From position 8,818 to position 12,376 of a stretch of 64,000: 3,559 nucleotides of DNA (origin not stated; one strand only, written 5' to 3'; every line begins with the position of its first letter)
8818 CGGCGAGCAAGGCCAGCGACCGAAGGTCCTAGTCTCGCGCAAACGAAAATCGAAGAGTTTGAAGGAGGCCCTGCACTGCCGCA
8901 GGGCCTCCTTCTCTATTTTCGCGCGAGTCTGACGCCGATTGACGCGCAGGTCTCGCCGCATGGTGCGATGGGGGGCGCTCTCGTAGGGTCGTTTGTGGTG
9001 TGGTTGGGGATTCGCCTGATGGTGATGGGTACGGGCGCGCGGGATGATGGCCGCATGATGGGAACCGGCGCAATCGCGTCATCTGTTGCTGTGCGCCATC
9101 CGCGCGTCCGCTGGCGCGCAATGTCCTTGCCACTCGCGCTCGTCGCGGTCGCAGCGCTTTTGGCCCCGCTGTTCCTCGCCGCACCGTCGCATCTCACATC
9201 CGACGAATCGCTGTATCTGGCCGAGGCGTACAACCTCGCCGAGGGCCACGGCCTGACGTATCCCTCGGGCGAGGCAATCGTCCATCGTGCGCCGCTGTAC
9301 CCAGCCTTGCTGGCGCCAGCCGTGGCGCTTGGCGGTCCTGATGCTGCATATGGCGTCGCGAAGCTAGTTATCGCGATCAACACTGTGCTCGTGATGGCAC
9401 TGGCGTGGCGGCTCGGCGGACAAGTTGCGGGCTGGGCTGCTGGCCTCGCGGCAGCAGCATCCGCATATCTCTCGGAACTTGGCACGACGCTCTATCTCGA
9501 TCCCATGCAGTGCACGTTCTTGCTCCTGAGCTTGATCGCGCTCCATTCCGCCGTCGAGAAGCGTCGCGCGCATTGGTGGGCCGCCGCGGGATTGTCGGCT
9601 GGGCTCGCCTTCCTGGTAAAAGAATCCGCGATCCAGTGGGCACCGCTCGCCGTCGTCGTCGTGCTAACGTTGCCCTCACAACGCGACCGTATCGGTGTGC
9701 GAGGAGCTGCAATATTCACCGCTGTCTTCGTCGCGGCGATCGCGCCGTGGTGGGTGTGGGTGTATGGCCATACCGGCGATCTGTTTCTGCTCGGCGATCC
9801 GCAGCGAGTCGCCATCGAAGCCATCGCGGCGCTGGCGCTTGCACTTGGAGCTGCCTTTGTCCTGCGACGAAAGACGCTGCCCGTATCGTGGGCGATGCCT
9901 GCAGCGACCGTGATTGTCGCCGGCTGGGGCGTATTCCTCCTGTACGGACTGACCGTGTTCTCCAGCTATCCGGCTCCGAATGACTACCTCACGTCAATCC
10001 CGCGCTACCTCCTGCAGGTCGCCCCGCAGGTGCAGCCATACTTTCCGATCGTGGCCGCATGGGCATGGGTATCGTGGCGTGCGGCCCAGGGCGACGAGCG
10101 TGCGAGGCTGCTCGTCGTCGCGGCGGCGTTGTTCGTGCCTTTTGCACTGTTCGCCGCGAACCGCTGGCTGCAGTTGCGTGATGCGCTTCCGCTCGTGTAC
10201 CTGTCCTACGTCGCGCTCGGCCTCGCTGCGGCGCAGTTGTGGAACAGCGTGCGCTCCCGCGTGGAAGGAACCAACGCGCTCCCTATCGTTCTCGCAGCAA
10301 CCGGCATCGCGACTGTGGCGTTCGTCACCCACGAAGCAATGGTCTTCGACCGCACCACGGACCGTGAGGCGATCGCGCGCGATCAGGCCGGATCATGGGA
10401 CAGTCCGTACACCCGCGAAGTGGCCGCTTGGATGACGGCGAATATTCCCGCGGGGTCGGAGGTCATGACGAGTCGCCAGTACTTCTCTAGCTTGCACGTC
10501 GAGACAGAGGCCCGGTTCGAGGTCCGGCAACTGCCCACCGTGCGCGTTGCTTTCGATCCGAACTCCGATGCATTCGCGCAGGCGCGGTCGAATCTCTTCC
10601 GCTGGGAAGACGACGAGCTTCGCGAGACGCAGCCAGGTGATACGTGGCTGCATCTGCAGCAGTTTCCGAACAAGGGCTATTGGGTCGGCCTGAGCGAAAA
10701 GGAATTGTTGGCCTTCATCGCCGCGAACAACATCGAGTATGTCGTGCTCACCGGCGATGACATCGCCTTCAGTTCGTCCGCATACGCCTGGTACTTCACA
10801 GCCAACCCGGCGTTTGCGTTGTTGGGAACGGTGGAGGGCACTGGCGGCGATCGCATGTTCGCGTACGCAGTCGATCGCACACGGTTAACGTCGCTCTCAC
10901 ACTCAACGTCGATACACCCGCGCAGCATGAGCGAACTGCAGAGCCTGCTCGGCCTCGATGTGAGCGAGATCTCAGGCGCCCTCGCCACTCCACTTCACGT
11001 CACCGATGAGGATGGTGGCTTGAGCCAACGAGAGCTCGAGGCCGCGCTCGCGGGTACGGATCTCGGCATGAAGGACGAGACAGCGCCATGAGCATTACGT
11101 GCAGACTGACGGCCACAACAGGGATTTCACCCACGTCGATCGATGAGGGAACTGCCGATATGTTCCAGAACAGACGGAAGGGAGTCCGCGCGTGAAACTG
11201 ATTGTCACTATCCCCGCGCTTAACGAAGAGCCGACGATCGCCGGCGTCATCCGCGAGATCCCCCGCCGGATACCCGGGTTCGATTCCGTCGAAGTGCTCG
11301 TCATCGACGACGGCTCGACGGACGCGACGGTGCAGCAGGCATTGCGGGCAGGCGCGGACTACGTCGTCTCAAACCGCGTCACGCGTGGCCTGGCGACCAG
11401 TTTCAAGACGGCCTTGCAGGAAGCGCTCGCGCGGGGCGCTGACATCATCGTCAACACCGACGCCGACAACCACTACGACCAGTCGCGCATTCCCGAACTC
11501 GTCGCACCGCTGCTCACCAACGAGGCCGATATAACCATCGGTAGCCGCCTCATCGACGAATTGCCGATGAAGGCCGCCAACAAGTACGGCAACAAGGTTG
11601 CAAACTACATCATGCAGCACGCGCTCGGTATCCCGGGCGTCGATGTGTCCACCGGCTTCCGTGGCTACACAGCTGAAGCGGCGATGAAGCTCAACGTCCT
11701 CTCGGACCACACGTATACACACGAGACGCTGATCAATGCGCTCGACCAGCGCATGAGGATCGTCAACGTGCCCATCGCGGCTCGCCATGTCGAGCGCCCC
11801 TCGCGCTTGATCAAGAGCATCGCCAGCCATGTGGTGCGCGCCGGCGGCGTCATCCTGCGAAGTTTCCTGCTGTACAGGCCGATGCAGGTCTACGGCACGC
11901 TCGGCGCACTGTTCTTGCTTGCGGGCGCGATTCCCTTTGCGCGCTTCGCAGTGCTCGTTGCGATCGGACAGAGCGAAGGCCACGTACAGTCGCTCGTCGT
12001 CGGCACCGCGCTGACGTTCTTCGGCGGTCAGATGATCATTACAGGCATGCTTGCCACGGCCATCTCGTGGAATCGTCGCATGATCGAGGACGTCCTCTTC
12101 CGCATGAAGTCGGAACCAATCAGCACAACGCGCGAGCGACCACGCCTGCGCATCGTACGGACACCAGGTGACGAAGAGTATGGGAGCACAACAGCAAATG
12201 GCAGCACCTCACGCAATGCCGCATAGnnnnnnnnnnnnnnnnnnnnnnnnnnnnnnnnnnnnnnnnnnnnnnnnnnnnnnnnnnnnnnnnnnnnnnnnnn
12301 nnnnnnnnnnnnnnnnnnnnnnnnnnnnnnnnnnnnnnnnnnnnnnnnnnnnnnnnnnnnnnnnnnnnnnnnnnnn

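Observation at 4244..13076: Envelope glycosylation locus: two GT-C (PMT/ArnT-like) transferases, GT2 polyprenol-phosphate sugar synthase, flippase-like protein, GT4 and a sugar-nucleotide dehydrogenase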

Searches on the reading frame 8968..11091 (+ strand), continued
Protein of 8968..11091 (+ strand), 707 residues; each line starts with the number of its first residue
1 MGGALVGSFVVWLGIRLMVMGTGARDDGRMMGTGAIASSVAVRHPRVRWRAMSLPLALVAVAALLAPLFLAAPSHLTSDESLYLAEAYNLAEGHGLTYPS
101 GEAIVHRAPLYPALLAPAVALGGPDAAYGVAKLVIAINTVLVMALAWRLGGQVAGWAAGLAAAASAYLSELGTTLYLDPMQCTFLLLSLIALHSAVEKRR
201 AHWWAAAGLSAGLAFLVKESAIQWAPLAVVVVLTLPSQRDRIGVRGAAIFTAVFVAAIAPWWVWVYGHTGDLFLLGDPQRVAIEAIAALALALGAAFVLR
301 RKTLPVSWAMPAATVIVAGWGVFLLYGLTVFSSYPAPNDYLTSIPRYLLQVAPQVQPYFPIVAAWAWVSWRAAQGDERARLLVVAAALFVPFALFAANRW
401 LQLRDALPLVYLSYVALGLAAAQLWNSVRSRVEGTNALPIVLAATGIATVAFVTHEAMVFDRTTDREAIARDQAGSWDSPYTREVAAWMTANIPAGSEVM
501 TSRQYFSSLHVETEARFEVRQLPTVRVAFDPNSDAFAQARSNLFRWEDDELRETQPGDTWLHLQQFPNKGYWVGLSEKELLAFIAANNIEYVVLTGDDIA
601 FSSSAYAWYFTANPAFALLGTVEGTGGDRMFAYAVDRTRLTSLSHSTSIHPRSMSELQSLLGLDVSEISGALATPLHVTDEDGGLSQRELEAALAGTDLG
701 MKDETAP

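Call 64: find_encoding_contigs(protein=P0057, flank=9000, max_places=1)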
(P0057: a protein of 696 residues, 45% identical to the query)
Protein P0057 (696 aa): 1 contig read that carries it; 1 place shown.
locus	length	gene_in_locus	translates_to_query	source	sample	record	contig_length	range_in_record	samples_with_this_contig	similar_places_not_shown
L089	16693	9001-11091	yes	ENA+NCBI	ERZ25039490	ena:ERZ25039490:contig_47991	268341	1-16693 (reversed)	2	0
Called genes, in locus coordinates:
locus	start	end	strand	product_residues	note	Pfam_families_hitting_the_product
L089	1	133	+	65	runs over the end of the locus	-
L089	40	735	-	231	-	-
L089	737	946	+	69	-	PF00490:ALAD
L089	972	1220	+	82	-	PF00490:ALAD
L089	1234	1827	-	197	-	PF01966:HD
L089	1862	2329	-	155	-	PF01243:PNPOx_N, PF12900:Pyridox_ox_2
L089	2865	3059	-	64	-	-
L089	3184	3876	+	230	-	-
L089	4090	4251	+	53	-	PF18919:DUF5670 (weak)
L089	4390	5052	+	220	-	PF00072:Response_reg, PF00196:GerE, PF08281:Sigma70_r4_2 (weak)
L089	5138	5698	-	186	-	-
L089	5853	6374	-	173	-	PF04307:YdjM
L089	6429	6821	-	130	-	-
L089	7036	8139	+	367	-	PF00535:Glycos_transf_2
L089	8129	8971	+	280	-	PF03721:UDPG_MGDP_dh_N, PF00984:UDPG_MGDP_dh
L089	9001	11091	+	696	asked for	PF13231:PMT_2 (weak)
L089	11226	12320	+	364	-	PF03706:LPG_synthase_TM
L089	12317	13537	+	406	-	PF13439:Glyco_transf_4, PF13477:Glyco_trans_4_2 (weak), PF13579:Glyco_trans_4_4, PF20706:GT4-conflict, PF00534:Glycos_transf_1, PF13692:Glyco_trans_1_4, PF13524:Glyco_trans_1_2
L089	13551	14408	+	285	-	PF01209:Ubie_methyltran (weak), PF13489:Methyltransf_23, PF13847:Methyltransf_31, PF08241:Methyltransf_11, PF08242:Methyltransf_12, PF13649:Methyltransf_25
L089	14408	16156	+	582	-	-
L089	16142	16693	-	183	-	?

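Call 69: search_protein_families(library=pfam, proteins=[L086:12029-13624:-, L088:17497-19086:+, L089:14408-16156:+, L087:4969-6984:-, L001:5959-8034:-, L085:13057-14820:+, L085:14817-15773:+], max_evalue=1)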
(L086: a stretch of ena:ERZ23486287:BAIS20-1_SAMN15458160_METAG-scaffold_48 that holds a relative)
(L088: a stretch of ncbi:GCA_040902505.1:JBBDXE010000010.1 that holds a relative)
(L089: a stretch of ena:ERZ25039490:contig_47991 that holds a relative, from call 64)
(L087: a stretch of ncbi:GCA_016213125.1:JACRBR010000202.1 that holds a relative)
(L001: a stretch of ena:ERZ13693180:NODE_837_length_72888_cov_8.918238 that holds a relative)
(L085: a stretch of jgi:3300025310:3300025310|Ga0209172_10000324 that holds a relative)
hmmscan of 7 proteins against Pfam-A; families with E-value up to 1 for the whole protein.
L086:12029-13624:- (531 aa): 2 families
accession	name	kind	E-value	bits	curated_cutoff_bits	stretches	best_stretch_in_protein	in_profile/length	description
PF15190.11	TMEM251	-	0.32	11.6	27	1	168-223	56-109/131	Transmembrane protein 251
PF18415.6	HKR_ArcB_TM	-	0.5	11.5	27.3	0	175-231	6-60/75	Histidine kinase receptor ArcB trans-membrane domain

L088:17497-19086:+ (529 aa): 0 families

L089:14408-16156:+ (582 aa): 0 families

L087:4969-6984:- (671 aa): 3 families
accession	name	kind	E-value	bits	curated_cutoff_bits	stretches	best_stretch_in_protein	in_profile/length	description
PF13231.12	PMT_2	-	0.0012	19.5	26.1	1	197-321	31-155/160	Dolichyl-phosphate-mannose-protein mannosyltransferase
PF19144.5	DUF5826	-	0.56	10.8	32.4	1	281-317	28-62/68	Family of unknown function (DUF5826)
PF07584.16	BatA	-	0.57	11.1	25.9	0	280-308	4-33/77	Aerotolerance regulator N-terminal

L001:5959-8034:- (691 aa): 1 family
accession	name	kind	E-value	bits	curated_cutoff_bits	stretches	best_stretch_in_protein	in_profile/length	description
PF13231.12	PMT_2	-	0.0015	19.2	26.1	1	212-342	26-154/160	Dolichyl-phosphate-mannose-protein mannosyltransferase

L085:13057-14820:+ (587 aa): 2 families
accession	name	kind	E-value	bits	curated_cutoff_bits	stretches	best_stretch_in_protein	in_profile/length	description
PF13231.12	PMT_2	-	0.00014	22.6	26.1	1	117-259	23-158/160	Dolichyl-phosphate-mannose-protein mannosyltransferase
PF20604.3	DUF6798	-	0.014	15.5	26.9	1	452-475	4-26/61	Domain of unknown function (DUF6798)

L085:14817-15773:+ (318 aa): 1 family
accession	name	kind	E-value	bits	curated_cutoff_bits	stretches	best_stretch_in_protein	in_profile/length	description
PF03706.18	LPG_synthase_TM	-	5.4e-10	39.7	33.4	1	11-286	4-296/302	Lysylphosphatidylglycerol synthase TM region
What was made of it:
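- On LPG_synthase_TM / flippase-like (PF03706, TIGR00374): The L085 ortholog scores 39.7 bits (call 69).
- Tried and rejected: It does give sub-threshold PMT_2 hits (call 69).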

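Call 70: search_protein_families(library=ncbifam, proteins=[L085:14817-15773:+, L088:13251-14285:+], max_evalue=1)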
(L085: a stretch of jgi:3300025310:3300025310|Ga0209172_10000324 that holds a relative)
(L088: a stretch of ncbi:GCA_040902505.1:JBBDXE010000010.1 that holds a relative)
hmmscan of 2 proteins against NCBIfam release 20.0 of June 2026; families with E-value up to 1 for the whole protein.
L085:14817-15773:+ (318 aa): 1 family
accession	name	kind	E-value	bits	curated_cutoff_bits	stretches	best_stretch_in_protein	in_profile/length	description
TIGR00374.1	TIGR00374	subfamily_domain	0.00036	20.1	43.2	1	209-283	223-297/323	flippase-like domain-containing protein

L088:13251-14285:+ (344 aa): 1 family
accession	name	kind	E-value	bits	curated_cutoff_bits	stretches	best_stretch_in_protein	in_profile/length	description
TIGR00374.1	TIGR00374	subfamily_domain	0.33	10.3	43.2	1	210-309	217-314/323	flippase-like domain-containing protein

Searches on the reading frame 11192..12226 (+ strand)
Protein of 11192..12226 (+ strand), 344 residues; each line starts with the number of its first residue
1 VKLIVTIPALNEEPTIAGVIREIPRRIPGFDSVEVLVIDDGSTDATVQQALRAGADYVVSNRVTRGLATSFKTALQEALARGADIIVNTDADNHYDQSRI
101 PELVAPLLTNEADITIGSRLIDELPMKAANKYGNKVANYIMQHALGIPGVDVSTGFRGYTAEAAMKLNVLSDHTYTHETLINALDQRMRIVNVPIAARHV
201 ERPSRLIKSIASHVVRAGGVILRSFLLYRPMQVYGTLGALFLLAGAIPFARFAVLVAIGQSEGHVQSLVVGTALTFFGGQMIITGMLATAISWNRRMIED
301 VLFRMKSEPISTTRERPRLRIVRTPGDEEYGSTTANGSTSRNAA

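Call 3: search_protein_families(library=pfam, proteins=[window:11192-12226:+], max_evalue=0.01)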
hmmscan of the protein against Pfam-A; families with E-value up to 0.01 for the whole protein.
window:11192-12226:+ (344 aa): 1 family
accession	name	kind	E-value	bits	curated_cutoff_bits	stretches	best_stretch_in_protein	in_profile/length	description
PF00535.33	Glycos_transf_2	-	1.3e-19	71.2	23.3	1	5-165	2-165/168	Glycosyl transferase family 2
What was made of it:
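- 11192..12226 (+): GT2 polyprenol-phosphate glycosyltransferase: a GT-A domain plus two C-terminal TM helices (about aa 226-250 and 266-291). Glycos_transf_2 71 bits (call 3).
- Checked: GT2, 11192-12226(+): Glycos_transf_2 at 71 bits (call 3).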

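Call 4: search_protein_families(library=ncbifam, proteins=[window:11192-12226:+], max_evalue=0.01)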
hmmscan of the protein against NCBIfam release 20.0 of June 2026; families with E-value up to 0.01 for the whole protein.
window:11192-12226:+ (344 aa): 11 families
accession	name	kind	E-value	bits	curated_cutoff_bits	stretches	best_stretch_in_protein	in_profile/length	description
TIGR04182.1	glyco_TIGR04182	equivalog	6.8e-31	107.7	325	1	4-293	3-284/293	S-layer glycoprotein N-glycosyltransferase AglJ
NF041391.1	DPhHxTase_Halo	equivalog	1e-15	57.3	375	1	9-198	3-184/213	dolichyl-phosphate hexose transferase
NF010496.0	PRK13915.1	equivalog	1.2e-14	54.1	262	1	4-111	34-146/307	glucosyl-3-phosphoglycerate synthase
NF058614.1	PPMAGASynPpgS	equivalog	4.9e-14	52.3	370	1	5-196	4-195/226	polyprenyl-phospho-N-acetylgalactosaminyl synthase PpgS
NF041865.1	EpsU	equivalog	1.5e-06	27.5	700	1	3-95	41-135/394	exopolysaccharide biosynthesis GT2 family glycosyltransferase EpsU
TIGR04283.1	glyco_like_mftF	equivalog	2.7e-06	27.1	182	1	5-66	3-61/221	TIGR04283 family arsenosugar biosynthesis glycosyltransferase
NF041875.1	EPS_EpsD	equivalog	1.3e-05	24.8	370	1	5-120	3-117/325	exopolysaccharide biosynthesis glycosyltransferase EpsD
TIGR03937.1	PgaC_IcaA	equivalog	1.4e-05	24.2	422.3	1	5-110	49-153/407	poly-beta-1,6-N-acetyl-D-glucosamine synthase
NF007986.1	PRK10714.1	equivalog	1.4e-05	24.2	529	1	2-292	7-294/316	undecaprenyl-phosphate 4-deoxy-4-formamido-L-arabinose transferase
NF047588.1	GlcsyltransPgfSStrep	equivalog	0.0014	17.9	500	1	1-176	1-176/308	glycosyltransferase PgfS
TIGR03469.1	HpnB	hypoth_equivalog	0.0014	17.7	379.25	1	4-113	47-166/386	hopene-associated glycosyltransferase HpnB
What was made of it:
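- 11192..12226 (+): NCBIfam best hits: AglJ 6.8e-31, Dol-P-hexose transferase 1e-15, PpgS 4.9e-14; all are below the equivalog cut-offs (call 4).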

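Call 23: search_solved_structures(query=window:11192-12226:+, max_evalue=0.001, show_alignments=1)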
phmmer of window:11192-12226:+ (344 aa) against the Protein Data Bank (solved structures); distinct sequences matched with E-value up to 0.001: 11.
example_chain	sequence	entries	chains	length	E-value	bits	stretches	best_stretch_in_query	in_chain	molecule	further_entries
7pdo_A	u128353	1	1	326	2.9e-09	39.7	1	4-112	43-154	Glucosyl-3-phosphoglycerate synthase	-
7p5l_A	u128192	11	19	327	2.9e-09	39.7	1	4-112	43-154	Glucosyl-3-phosphoglycerate synthase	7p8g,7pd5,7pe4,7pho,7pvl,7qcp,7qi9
9bhc_C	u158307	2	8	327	2.4e-08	36.6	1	2-291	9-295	Undecaprenyl-phosphate 4-deoxy-4-formamido-L-arabinose transferase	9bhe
8vxh_A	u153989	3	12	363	3.5e-08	36.1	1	2-291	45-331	Undecaprenyl-phosphate 4-deoxy-4-formamido-L-arabinose transferase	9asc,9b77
4y6n_A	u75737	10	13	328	3.6e-08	36.1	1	4-112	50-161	Glucosyl-3-phosphoglycerate synthase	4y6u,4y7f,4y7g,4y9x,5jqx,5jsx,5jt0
3e25_A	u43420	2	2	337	3.8e-08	36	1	4-112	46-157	Putative uncharacterized protein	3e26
4ddz_A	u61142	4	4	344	4e-08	35.9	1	4-112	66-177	GLUCOSYL-3-PHOSPHOGLYCERATE SYNTHASE (GpgS) | Glucosyl-3-phosphoglycerate synthase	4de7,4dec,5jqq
9hwj_A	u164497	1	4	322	7.3e-08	35.1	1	2-291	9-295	Undecaprenyl-phosphate 4-deoxy-4-formamido-L-arabinose transferase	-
3ckj_A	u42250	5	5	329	9.4e-08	34.7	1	4-112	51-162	Putative uncharacterized protein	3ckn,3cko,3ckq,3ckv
5mlz_A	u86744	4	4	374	9.8e-08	34.6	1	1-122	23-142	Dolichol monophosphate mannose synthase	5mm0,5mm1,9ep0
6p61_A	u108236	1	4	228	2.7e-05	26.6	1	5-99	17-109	Glycosyltransferase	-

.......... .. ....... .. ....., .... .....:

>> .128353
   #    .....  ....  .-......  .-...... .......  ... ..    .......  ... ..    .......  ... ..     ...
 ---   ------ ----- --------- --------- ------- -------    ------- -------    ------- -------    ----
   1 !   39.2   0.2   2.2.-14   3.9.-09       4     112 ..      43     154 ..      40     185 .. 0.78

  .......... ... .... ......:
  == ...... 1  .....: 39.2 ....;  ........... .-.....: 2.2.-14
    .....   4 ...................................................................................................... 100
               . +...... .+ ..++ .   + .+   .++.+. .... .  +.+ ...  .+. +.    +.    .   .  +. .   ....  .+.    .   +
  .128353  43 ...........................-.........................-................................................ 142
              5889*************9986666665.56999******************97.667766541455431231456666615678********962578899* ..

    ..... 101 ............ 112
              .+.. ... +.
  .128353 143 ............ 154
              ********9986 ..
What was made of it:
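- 11192..12226 (+): Full-length alignment (residues 2-291) to ArnC structures 9bhc and 8vxh; N-terminal match to DPMS 5mlz (call 23).
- On Polyprenol-phosphate glycosyltransferases of GT2 (GtrB/ArnC/DPMS type): DPMS 5mlz matches the N-terminal part (call 23).
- Checked: It aligns over residues 2-291 with ArnC structures (call 23).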
